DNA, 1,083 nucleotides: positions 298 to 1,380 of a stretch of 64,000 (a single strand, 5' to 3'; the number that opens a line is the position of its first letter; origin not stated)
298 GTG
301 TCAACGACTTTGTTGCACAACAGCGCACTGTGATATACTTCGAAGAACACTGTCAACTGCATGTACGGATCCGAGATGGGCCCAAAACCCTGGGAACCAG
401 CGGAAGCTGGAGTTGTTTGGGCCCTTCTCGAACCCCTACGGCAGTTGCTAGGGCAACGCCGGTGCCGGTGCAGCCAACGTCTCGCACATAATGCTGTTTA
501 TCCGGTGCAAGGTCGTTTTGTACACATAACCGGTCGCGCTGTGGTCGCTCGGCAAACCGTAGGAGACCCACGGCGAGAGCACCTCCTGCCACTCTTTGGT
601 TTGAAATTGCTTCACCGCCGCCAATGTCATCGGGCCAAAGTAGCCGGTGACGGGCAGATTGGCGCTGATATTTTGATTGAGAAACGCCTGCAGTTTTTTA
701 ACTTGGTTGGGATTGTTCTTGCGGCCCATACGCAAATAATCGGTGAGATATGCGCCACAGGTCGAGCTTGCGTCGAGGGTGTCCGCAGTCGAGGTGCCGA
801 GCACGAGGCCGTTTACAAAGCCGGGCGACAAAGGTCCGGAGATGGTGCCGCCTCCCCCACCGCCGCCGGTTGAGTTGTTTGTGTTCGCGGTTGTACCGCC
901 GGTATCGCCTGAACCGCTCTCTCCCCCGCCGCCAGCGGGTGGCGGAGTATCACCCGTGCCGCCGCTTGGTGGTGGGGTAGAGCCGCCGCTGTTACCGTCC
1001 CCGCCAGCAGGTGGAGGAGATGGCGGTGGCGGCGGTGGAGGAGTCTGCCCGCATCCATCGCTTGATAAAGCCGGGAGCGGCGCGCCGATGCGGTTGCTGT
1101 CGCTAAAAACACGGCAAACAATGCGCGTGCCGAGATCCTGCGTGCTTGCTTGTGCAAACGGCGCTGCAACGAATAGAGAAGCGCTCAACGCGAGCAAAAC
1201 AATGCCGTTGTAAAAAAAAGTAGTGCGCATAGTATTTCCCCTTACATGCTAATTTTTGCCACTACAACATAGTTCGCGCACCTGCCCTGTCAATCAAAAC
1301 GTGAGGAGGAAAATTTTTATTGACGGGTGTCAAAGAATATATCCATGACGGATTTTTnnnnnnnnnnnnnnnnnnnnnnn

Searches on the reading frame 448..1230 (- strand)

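Call 89: search_protein_families(library=pfam, proteins=[window:448-1230:-], max_evalue=0.00001)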
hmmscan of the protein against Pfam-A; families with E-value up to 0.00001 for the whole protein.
window:448-1230:- (260 aa): 1 family
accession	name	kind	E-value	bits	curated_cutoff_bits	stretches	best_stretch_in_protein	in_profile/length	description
PF01471.23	PG_binding_1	-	1.2e-07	32.2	23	1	175-211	3-39/57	Putative peptidoglycan binding domain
